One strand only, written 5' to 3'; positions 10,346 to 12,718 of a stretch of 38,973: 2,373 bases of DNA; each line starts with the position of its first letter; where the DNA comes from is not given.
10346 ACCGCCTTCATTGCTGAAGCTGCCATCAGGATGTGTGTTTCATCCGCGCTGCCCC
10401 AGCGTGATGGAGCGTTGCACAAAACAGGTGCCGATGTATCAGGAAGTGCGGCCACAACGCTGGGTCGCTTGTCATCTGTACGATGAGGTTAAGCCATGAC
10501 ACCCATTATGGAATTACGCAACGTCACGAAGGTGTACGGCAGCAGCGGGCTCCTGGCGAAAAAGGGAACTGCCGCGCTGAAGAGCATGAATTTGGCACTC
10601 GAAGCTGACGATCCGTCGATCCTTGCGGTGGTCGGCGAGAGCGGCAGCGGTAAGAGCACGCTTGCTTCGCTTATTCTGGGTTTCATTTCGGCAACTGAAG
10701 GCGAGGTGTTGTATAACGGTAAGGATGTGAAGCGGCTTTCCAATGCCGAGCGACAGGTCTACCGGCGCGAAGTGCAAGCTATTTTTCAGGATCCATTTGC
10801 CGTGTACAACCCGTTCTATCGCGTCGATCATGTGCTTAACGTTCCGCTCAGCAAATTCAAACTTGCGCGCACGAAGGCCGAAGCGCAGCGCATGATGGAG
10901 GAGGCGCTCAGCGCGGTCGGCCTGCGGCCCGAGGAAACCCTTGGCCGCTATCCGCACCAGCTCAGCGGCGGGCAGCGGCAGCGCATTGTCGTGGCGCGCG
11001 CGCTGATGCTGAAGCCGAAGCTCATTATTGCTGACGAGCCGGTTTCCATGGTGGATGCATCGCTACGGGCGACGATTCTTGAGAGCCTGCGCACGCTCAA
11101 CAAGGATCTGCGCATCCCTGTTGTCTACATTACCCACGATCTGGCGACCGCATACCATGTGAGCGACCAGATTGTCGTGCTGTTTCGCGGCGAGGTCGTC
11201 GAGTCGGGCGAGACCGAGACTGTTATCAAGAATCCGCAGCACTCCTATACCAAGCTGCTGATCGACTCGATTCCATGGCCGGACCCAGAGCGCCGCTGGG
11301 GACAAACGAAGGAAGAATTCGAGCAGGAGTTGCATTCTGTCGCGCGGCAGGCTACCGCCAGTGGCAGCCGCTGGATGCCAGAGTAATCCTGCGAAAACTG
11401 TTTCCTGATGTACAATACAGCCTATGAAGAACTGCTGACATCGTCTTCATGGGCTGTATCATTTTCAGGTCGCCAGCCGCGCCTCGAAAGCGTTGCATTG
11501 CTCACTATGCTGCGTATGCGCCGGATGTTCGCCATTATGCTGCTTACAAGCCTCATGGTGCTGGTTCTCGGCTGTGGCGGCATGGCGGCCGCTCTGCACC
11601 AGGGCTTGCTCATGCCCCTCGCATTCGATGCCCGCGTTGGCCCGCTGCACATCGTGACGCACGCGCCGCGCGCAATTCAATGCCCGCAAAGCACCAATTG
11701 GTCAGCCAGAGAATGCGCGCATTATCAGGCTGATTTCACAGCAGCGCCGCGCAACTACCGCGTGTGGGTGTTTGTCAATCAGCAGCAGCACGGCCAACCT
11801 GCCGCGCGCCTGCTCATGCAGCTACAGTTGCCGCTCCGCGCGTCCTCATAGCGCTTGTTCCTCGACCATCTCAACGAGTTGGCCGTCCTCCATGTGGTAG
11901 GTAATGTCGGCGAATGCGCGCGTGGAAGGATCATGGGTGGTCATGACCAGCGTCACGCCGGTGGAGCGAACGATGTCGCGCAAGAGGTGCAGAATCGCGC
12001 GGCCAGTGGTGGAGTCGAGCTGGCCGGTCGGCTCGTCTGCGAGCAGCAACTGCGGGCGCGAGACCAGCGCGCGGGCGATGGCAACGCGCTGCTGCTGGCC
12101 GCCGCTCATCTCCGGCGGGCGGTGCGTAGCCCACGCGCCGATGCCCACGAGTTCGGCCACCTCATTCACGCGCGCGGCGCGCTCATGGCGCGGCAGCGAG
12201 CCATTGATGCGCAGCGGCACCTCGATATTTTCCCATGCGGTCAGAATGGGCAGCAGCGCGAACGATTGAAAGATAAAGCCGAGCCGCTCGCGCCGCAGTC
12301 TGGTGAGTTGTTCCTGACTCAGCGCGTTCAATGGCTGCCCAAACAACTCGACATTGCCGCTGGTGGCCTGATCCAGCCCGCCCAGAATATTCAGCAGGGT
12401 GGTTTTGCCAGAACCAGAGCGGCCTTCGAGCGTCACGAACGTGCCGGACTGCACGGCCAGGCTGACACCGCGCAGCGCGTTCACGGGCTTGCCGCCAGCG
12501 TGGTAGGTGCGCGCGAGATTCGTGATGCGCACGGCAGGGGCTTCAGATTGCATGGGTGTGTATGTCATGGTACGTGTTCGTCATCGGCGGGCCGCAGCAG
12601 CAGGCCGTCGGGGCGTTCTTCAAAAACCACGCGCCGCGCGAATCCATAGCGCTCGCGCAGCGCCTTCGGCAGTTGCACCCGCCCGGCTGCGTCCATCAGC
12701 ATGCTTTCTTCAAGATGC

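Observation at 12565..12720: ABC ATPase carrying a C-terminal AbrB/SpoVT/MazE-like DNA-binding-type domain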

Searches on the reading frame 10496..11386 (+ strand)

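Call 19: search_protein_families(library=pfam, proteins=[window:10496-11386:+], max_evalue=0.001)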
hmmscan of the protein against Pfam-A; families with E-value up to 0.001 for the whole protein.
window:10496-11386:+ (296 aa): 5 families
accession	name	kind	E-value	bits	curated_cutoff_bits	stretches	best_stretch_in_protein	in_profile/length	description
PF00005.33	ABC_tran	-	1.2e-31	110.6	25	1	33-183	4-136/137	ABC transporter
PF08352.17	oligo_HPY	-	3.3e-09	37.4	27.1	1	235-273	1-39/65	Oligopeptide/dipeptide transporter, C-terminal region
PF05621.17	TniB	-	1.5e-05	25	22.4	0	166-226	112-175/189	Bacterial TniB protein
PF13401.12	AAA_22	-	1.9e-05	25.4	27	1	39-211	4-120/130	AAA domain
PF02463.25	SMC_N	-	4.9e-05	23.3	40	1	38-219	22-204/220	RecF/RecN/SMC N terminal domain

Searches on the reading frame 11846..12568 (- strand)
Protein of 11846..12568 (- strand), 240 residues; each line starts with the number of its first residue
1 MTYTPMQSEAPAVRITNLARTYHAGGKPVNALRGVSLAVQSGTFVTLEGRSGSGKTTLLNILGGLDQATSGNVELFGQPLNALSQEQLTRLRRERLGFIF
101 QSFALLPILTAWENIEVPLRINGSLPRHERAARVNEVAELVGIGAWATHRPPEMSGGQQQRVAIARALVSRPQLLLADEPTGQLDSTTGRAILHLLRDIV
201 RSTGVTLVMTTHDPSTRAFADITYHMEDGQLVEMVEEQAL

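Call 3: search_protein_families(library=pfam, proteins=[window:11849-12568:-], max_evalue=10)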
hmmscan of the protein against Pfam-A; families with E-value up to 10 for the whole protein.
seq(240 aa): 15 families
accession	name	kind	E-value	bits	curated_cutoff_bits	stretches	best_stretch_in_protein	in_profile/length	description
PF00005.33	ABC_tran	-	2.4e-33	116.1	25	1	32-181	1-136/137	ABC transporter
PF13304.12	AAA_21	-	2.5e-07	31.5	27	2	151-215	235-301/304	AAA domain, putative AbiEii toxin, Type IV TA system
PF13401.12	AAA_22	-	0.0015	19.2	27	1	41-209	4-120/130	AAA domain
PF13604.12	AAA_30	-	0.0041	17.3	27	1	39-76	14-52/191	AAA domain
PF13191.12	AAA_16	-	0.01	16.8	32.6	1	39-92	19-82/167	AAA ATPase domain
PF05729.18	NACHT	-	0.018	15.3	26.7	1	45-60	3-18/167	NACHT domain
PF20720.3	nSTAND3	-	0.023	14.8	27.2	1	39-62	14-37/155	Novel STAND NTPase 3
PF03193.22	RsgA_GTPase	-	0.027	14.7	30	1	42-69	106-133/174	RsgA GTPase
PF13481.12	AAA_25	-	0.052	13.6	27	1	40-59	31-50/195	AAA domain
PF13555.12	AAA_29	-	0.057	13.6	27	1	40-59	20-39/61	P-loop containing region of AAA domain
PF25199.1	nSTAND_NTPase5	-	0.1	12.9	34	1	41-59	40-58/145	Novel STAND NTPase 5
PF17280.7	DUF5345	-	0.11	13.1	27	1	68-109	14-55/77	Family of unknown function (DUF5345)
PF02367.23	TsaE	-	0.11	12.9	26.6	1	38-62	17-41/128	Threonylcarbamoyl adenosine biosynthesis protein TsaE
PF00270.35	DEAD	-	0.14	12.3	26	1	40-93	12-67/167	DEAD/DEAH box helicase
PF00931.28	NB-ARC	-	0.23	11.1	23.5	1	42-60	18-36/248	NB-ARC domain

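Call 14: search_protein_families(library=ncbifam, proteins=[window:11846-12568:-], max_evalue=0.01)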
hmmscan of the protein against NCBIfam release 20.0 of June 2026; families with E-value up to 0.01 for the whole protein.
window:11846-12568:- (240 aa): 190 families (the best 25 are shown)
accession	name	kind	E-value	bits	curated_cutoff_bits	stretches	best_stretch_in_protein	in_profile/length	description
TIGR02982.1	heterocyst_DevA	subfamily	1.5e-62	211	295.8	1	13-231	2-219/220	ABC exporter ATP-binding subunit, DevA family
TIGR02211.1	LolD_lipo_ex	equivalog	9.1e-62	208.4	307.75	1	14-232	3-220/221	lipoprotein-releasing ABC transporter ATP-binding protein LolD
NF038007.1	ABC_ATP_DarD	equivalog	9.3e-62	208.3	375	1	14-231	3-218/218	darobactin export ABC transporter ATP-binding protein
NF007826.0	PRK10535.1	equivalog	1.4e-60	205.3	966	1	12-234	4-224/648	macrolide ABC transporter ATP-binding protein/permease MacB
NF007879.0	PRK10584.1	equivalog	7.8e-59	199.1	336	1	13-233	7-226/228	putative ABC transporter ATP-binding protein YbbA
TIGR02673.1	FtsE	equivalog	4.7e-58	196.4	264.85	1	14-216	3-199/214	cell division ATP-binding protein FtsE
NF008639.0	PRK11629.1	equivalog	4.8e-57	193.1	360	1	12-233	6-226/234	lipoprotein-releasing ABC transporter ATP-binding protein LolD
NF040933.2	ABC_arch_GlcV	equivalog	1.5e-52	178.7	450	1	13-216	3-204/357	glucose ABC transporter ATP-binding protein GlcV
TIGR03608.1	L_ocin_972_ABC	subfamily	3.2e-52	177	254.85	1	30-221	12-201/206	putative bacteriocin export ABC transporter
TIGR03265.1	PhnT2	equivalog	2.1e-48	165.4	457.7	1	12-232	4-214/353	putative 2-aminoethylphosphonate ABC transporter ATP-binding protein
TIGR02314.1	ABC_MetN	equivalog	3.8e-48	164.3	499.7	1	13-233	2-221/343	methionine ABC transporter ATP-binding protein MetN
TIGR01187.1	potA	subfamily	7.2e-45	153.5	355.6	1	49-235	3-183/325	polyamine ABC transporter ATP-binding protein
NF006987.0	PRK09452.1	equivalog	1e-43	149.5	482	1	6-230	11-225/378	spermidine/putrescine ABC transporter ATP-binding protein PotA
TIGR02315.1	ABC_phnC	equivalog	4e-43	147.6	266.1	1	13-232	2-225/243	phosphonate ABC transporter ATP-binding protein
TIGR02769.1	nickel_nikE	equivalog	6.7e-42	143.8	332.55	1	30-236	25-234/265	nickel import ATP-binding protein NikE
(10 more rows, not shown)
